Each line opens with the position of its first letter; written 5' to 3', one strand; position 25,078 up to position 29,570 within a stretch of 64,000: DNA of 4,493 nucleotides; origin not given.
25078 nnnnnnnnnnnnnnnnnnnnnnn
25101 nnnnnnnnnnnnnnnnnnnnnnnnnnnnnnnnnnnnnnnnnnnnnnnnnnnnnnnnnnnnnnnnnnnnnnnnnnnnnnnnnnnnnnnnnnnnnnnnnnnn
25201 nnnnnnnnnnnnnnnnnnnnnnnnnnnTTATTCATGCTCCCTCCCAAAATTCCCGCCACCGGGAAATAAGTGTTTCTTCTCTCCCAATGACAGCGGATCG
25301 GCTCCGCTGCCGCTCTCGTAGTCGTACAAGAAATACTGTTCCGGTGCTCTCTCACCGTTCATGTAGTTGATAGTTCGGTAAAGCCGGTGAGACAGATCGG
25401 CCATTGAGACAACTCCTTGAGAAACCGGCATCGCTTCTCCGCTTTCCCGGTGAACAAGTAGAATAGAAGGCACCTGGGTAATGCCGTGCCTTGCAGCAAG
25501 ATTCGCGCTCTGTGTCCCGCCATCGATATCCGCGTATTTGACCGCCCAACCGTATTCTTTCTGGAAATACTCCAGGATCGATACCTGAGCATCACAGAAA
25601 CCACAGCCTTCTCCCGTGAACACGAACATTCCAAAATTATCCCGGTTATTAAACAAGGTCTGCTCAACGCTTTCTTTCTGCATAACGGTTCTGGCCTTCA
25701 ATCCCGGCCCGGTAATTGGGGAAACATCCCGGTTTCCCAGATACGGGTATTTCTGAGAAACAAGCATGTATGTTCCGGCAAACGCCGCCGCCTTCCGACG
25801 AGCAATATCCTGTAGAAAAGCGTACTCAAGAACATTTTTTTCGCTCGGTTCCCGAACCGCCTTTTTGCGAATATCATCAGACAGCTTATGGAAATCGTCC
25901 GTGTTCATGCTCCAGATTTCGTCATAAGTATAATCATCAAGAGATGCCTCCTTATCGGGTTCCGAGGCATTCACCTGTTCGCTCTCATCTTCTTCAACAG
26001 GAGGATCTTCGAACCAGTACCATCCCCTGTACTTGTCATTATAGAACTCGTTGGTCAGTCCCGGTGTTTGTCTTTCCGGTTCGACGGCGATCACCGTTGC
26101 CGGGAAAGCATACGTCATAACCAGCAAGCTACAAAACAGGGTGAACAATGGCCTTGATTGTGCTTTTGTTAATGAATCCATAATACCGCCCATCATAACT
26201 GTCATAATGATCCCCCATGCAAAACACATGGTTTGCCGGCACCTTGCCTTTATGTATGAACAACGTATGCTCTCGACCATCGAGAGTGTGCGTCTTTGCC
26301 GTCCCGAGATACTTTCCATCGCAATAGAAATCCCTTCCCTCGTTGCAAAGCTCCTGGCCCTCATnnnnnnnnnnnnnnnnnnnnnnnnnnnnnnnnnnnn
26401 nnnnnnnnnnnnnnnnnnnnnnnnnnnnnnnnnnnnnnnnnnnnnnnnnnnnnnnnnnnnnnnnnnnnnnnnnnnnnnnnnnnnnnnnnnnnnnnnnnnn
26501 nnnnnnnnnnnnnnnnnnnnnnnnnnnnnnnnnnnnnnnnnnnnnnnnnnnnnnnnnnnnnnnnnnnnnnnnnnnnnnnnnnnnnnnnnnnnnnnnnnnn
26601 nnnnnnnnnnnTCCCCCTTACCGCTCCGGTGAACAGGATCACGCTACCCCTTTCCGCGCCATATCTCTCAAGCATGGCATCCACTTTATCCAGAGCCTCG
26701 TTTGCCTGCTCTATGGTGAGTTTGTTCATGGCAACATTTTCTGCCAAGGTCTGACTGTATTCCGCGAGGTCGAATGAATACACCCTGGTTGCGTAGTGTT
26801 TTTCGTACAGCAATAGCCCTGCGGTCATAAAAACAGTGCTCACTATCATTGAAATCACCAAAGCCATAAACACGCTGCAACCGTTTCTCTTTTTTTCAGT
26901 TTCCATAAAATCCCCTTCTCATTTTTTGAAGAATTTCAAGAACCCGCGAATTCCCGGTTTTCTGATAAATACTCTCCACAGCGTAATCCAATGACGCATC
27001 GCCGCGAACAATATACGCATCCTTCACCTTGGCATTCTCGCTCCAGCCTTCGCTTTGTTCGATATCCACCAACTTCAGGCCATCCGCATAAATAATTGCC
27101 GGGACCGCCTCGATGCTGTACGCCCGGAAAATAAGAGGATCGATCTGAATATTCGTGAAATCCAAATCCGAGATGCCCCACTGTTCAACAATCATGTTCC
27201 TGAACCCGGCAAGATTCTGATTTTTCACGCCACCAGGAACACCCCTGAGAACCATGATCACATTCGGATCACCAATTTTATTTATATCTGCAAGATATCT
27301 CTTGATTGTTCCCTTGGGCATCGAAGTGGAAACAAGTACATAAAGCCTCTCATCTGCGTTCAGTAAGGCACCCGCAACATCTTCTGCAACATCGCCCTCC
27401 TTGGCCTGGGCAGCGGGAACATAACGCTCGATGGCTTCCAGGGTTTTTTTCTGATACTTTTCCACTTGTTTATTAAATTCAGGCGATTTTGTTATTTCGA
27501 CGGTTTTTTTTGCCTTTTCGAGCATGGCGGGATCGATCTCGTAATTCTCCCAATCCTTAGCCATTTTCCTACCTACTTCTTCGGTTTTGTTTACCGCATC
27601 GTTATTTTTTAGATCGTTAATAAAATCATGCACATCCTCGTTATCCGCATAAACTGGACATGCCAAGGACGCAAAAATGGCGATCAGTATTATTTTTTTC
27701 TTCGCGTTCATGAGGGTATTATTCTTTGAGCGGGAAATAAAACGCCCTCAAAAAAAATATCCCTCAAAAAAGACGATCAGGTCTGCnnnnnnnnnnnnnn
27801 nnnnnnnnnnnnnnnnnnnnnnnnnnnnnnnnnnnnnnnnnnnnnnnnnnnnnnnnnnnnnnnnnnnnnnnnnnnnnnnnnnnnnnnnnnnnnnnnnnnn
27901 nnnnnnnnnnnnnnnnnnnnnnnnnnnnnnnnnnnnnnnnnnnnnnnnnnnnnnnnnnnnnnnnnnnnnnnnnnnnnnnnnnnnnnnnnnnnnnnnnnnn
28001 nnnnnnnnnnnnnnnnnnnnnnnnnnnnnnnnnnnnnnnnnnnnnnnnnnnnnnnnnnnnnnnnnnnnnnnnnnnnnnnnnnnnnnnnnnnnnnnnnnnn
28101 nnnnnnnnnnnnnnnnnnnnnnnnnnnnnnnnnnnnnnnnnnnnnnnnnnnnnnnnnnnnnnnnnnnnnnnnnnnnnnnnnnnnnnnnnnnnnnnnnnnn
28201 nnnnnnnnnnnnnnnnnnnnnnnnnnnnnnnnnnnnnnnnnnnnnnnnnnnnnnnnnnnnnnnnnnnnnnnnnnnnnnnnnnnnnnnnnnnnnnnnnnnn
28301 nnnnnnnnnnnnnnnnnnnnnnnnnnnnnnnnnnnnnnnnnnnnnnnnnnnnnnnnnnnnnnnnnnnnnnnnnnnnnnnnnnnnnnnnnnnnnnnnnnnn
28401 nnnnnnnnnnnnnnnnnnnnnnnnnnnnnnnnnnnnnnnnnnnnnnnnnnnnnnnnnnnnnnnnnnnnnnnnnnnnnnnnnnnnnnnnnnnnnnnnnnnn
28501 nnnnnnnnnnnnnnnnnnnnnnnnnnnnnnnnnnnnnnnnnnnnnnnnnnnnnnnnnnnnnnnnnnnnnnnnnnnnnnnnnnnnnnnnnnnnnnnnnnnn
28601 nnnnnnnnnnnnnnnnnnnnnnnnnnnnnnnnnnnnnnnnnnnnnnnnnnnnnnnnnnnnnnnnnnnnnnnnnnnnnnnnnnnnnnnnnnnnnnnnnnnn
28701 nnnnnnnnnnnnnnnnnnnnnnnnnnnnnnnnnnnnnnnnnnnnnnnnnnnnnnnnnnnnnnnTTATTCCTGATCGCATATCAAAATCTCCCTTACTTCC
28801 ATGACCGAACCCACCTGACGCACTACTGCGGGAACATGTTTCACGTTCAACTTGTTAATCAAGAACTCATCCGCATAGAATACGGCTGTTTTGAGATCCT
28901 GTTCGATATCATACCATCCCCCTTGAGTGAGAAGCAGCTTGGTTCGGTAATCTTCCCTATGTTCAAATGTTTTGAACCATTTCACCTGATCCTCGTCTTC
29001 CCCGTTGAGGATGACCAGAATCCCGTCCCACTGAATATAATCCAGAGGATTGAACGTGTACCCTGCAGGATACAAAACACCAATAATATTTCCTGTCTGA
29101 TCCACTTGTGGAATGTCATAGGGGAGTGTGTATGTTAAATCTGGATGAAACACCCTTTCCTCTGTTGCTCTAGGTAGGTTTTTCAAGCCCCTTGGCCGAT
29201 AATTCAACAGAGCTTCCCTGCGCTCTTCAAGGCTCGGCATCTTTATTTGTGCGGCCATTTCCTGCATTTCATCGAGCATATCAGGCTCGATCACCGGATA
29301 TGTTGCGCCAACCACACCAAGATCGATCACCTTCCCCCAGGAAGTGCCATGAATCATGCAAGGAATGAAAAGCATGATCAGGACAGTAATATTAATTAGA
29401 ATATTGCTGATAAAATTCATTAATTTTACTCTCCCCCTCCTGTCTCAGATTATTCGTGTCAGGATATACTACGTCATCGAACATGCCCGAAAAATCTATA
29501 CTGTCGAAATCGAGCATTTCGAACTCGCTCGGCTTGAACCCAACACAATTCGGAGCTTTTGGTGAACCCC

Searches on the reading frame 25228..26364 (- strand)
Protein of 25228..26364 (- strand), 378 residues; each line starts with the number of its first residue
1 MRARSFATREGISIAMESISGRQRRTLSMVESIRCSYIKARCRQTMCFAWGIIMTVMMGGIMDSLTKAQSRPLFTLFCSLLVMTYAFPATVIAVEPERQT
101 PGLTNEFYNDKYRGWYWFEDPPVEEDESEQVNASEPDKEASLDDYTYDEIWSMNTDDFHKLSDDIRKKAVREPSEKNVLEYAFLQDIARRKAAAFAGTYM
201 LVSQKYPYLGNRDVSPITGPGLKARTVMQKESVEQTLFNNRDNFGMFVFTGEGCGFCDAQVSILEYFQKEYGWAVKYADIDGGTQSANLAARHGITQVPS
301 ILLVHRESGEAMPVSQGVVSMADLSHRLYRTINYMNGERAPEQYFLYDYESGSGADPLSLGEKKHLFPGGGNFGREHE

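Call 7: search_protein_families(library=pfam, proteins=[window:25228-26364:-], max_evalue=0.01)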
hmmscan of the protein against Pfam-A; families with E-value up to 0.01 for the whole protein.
window:25228-26364:- (378 aa): 2 families
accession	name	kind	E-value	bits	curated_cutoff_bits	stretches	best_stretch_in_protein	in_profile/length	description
PF13728.12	TraF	-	1.2e-53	182.7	23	1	114-329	1-224/224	F plasmid transfer operon protein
PF00085.26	Thioredoxin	-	0.0032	17.9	23.5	1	235-317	12-90/103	Thioredoxin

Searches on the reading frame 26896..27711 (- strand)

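Call 8: search_protein_families(library=pfam, proteins=[window:26896-27711:-], max_evalue=0.01)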
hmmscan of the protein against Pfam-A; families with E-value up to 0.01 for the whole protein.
window:26896-27711:- (271 aa): 1 family
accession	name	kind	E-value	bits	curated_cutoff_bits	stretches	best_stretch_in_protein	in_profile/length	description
PF09673.15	TrbC_Ftype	-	2.7e-22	79.3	24.2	1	125-248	1-111/111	Type-F conjugative transfer system pilin assembly protein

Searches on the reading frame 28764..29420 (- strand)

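Call 8: search_protein_families(library=pfam, proteins=[window:28764-29420:-], max_evalue=0.01)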
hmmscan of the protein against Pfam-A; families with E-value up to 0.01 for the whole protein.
window:28764-29420:- (218 aa): 0 families

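Call 10: search_protein_families(library=ncbifam, proteins=[window:28764-29420:-], max_evalue=0.01)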
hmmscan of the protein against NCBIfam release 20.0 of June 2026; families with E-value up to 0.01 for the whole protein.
window:28764-29420:- (218 aa): 2 families
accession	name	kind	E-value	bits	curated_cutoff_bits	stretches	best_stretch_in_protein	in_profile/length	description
TIGR02743.1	TraW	equivalog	2.1e-30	105.9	174.75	1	30-212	18-202/202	type-F conjugative transfer system protein TraW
NF010298.0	PRK13738.1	subfamily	5.3e-20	71.9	249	1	29-211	16-202/210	conjugal transfer pilus assembly protein TraW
